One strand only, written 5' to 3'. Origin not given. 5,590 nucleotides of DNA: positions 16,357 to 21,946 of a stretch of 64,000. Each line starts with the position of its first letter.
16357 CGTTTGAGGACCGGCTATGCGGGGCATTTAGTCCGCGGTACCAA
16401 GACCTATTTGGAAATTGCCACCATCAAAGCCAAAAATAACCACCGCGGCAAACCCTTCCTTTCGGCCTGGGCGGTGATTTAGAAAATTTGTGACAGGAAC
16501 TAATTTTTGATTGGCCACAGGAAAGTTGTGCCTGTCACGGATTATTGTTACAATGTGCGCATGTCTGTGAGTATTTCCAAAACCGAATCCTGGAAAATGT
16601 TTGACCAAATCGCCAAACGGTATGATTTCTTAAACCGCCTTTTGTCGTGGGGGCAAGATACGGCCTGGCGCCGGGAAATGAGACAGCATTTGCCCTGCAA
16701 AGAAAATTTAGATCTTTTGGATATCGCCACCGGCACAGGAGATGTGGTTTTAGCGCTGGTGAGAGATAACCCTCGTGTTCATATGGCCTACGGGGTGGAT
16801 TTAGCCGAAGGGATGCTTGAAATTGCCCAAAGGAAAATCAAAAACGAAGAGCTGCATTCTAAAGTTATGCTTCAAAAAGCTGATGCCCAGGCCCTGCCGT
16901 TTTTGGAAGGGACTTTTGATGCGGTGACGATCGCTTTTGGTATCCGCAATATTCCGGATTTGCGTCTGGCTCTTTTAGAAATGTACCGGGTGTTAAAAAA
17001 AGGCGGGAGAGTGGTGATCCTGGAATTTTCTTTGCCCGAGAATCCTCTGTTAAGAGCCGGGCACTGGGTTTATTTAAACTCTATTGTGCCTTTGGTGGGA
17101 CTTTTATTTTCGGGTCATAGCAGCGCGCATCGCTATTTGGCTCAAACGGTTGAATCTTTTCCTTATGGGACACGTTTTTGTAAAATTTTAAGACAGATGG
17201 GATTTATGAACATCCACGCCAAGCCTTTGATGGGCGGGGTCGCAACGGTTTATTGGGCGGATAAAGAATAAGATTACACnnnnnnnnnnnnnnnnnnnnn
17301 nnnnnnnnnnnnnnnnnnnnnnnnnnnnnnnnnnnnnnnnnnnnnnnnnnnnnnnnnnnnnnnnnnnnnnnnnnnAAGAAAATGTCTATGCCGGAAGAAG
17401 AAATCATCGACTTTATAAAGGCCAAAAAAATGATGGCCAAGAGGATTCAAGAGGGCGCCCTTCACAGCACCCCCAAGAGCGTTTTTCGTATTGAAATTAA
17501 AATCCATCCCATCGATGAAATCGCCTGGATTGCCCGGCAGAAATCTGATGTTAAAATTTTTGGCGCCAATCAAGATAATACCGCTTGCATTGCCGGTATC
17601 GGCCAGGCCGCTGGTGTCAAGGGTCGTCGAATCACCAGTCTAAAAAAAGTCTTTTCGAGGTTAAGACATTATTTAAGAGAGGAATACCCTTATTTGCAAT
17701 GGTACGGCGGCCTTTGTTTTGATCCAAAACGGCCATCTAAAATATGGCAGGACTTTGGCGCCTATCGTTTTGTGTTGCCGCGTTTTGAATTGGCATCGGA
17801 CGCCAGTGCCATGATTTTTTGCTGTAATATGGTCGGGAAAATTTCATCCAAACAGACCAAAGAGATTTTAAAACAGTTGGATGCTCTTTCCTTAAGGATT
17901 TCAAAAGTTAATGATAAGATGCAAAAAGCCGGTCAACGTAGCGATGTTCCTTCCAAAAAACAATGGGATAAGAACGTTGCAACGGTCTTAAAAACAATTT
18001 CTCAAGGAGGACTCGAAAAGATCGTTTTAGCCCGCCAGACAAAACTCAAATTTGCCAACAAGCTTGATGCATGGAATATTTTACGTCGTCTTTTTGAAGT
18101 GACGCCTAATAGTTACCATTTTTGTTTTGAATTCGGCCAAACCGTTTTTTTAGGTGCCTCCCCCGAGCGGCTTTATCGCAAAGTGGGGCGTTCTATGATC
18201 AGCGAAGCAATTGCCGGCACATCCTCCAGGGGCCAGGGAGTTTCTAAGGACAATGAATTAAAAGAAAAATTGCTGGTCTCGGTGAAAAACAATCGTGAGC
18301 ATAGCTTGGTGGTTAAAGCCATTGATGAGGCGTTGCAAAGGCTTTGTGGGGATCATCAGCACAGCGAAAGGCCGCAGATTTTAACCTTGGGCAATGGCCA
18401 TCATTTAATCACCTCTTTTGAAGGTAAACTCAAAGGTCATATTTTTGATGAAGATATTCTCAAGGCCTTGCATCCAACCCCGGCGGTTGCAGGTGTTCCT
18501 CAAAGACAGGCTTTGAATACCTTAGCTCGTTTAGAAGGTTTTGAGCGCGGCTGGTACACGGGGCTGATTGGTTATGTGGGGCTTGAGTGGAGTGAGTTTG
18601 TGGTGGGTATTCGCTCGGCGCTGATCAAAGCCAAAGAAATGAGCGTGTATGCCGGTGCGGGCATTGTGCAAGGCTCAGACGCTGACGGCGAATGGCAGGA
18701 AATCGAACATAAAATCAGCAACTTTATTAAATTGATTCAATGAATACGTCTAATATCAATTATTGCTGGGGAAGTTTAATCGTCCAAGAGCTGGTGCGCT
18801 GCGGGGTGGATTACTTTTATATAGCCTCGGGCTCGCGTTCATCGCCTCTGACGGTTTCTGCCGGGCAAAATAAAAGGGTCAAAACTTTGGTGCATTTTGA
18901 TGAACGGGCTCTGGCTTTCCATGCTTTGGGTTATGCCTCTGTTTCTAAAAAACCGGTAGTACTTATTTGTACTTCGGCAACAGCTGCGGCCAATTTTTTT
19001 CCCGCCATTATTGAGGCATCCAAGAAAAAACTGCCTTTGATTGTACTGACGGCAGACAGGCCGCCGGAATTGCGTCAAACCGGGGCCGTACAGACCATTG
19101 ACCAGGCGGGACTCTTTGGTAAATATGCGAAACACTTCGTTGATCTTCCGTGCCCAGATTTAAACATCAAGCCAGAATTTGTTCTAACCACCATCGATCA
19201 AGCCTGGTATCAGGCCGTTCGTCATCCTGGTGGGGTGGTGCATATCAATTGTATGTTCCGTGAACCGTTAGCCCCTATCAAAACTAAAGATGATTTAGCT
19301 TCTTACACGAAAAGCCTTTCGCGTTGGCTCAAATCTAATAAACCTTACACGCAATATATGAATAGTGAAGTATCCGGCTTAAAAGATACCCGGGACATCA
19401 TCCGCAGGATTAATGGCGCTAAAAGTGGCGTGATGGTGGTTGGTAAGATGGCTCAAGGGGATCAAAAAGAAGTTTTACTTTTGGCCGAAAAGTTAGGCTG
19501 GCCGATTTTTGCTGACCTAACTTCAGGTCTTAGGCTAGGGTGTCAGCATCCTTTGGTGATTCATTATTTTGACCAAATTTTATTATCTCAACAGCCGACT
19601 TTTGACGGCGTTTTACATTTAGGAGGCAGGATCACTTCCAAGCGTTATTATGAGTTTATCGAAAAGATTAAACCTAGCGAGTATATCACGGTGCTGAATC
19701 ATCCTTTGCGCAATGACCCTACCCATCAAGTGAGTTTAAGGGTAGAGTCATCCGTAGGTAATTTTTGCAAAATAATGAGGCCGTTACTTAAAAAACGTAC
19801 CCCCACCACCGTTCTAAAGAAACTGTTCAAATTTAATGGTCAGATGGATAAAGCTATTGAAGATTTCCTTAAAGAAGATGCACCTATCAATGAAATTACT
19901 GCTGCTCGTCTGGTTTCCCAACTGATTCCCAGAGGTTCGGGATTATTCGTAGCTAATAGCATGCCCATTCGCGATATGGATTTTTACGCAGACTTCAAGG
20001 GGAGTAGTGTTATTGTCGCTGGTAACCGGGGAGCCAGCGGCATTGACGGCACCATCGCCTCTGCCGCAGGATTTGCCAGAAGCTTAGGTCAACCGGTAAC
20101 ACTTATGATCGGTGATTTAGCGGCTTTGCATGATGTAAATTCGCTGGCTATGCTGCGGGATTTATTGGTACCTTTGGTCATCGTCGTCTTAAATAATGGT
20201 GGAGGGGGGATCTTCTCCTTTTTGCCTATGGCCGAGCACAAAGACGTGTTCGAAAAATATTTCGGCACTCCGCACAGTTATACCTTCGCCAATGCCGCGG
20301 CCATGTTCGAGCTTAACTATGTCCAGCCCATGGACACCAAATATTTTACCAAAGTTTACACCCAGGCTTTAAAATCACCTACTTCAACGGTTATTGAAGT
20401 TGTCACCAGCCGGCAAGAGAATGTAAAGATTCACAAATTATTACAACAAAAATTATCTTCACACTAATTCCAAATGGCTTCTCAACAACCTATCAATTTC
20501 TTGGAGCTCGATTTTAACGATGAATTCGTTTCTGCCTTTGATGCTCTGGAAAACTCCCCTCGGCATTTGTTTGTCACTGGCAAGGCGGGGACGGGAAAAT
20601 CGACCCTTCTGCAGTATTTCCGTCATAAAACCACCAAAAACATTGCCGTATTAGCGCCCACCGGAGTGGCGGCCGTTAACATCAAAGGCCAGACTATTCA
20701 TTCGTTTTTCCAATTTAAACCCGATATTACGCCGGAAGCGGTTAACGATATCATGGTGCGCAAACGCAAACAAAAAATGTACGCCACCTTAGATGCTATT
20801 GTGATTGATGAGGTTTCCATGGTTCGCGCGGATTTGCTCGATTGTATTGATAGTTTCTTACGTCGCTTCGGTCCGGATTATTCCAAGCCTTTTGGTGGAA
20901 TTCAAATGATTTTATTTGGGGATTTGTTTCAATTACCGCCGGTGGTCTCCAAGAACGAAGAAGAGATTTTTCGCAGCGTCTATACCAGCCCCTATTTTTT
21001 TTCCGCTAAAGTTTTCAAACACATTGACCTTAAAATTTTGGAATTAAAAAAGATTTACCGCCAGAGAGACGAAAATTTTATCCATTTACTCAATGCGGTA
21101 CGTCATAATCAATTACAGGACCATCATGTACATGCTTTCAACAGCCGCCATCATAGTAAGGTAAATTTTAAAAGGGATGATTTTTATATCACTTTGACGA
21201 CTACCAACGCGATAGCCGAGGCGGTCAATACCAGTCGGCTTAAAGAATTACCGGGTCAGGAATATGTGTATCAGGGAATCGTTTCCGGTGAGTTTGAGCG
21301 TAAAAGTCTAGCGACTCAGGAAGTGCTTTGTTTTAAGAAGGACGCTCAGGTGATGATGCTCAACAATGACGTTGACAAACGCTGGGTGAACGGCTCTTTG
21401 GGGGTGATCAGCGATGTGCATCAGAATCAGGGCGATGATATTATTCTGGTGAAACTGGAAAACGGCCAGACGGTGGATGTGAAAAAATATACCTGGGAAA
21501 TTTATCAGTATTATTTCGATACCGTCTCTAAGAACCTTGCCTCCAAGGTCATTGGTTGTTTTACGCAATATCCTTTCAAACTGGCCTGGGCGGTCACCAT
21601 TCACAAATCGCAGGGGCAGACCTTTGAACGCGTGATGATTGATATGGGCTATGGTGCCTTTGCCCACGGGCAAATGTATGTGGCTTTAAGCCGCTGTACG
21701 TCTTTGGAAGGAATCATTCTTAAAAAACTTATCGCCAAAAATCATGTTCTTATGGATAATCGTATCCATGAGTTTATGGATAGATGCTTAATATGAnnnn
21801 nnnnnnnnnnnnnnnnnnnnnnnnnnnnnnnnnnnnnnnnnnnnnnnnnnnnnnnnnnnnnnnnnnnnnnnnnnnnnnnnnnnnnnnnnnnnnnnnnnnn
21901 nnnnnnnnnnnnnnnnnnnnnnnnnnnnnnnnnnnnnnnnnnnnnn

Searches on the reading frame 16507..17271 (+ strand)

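Call 76: search_protein_families(library=pfam, proteins=[window:16507-17271:+], max_evalue=0.00001)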
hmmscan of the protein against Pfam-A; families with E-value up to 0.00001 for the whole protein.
window:16507-17271:+ (254 aa): 6 families
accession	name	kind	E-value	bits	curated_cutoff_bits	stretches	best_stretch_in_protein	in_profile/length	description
PF01209.24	Ubie_methyltran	-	7.2e-56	189.6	20.1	1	28-253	9-233/233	ubiE/COQ5 methyltransferase family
PF08241.18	Methyltransf_11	-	4.2e-20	72.6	21.2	1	71-171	1-95/95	Methyltransferase domain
PF13649.12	Methyltransf_25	-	7.3e-20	71.9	27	1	71-167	2-97/97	Methyltransferase domain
PF13847.12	Methyltransf_31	-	1.6e-15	57.5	27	1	65-175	2-113/145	Methyltransferase domain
PF08242.18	Methyltransf_12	-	1.6e-12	48.5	30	1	71-169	1-98/98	Methyltransferase domain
PF13489.12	Methyltransf_23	-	2.9e-10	40.6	27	1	54-190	9-135/164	Methyltransferase domain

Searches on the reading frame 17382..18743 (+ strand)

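Call 76: search_protein_families(library=pfam, proteins=[window:17382-18743:+], max_evalue=0.00001)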
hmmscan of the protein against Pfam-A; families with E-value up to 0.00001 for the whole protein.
window:17382-18743:+ (453 aa): 1 family
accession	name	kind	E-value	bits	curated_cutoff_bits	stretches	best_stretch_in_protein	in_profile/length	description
PF00425.24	Chorismate_bind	-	3.6e-74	250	27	1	192-444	2-257/257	chorismate binding enzyme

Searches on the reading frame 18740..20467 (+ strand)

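Call 76: search_protein_families(library=pfam, proteins=[window:18740-20467:+], max_evalue=0.00001)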
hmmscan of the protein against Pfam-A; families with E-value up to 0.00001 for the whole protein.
window:18740-20467:+ (575 aa): 4 families
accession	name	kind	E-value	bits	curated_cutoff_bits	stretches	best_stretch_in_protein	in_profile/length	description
PF16582.11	TPP_enzyme_M_2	-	5.8e-30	105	30.1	1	188-404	2-208/208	Middle domain of thiamine pyrophosphate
PF02776.23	TPP_enzyme_N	-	4.1e-21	75.4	26.8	1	12-124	5-118/119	Thiamine pyrophosphate enzyme, N-terminal TPP binding domain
PF02775.26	TPP_enzyme_C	-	4.9e-08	33.3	21.9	1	421-554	18-151/151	Thiamine pyrophosphate enzyme, C-terminal TPP binding domain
PF00205.28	TPP_enzyme_M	-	3.2e-06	27.3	30.4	0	219-342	3-133/137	Thiamine pyrophosphate enzyme, central domain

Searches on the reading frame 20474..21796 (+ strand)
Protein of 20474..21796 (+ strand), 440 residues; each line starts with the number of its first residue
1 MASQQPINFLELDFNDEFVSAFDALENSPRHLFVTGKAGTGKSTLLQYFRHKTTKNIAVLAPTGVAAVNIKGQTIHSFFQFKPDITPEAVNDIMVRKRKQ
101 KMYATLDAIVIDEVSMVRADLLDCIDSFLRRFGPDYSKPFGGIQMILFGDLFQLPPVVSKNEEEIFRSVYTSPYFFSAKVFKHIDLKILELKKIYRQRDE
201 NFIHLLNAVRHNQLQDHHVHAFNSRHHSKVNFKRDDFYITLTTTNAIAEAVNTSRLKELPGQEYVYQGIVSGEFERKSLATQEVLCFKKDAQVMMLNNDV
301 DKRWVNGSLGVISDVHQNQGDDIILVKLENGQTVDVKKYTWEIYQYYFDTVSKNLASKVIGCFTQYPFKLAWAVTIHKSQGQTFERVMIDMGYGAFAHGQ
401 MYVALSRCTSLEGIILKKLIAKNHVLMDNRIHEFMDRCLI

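Call 76: search_protein_families(library=pfam, proteins=[window:20474-21796:+], max_evalue=0.00001)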
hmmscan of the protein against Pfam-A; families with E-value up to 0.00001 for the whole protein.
window:20474-21796:+ (440 aa): 8 families
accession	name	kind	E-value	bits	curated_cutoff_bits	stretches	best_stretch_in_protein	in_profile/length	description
PF05970.20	PIF1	-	3.1e-33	115.7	25.9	1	24-215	17-218/223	PIF1-like helicase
PF13604.12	AAA_30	-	6.5e-13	49.3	27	1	21-225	9-183/191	AAA domain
PF13245.12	AAA_19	-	4.9e-12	46.6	25.1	1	30-157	12-132/134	AAA domain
PF02689.20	Herpes_Helicase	-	1.8e-07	30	27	0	362-418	721-778/808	Helicase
PF13538.12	UvrD_C_2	-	2e-06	28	27.4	1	370-407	1-44/52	UvrD-like helicase C-terminal domain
PF13401.12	AAA_22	-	3.4e-06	27.8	27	1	28-150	4-123/130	AAA domain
PF01443.25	Viral_helicase1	-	9.3e-06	26.1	21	0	33-81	2-53/228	Viral superfamily 1 RNA helicase core domain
PF24389.1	ORC-CDC6-like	-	9.6e-06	25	27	0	13-57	15-60/571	ORC-CDC6-like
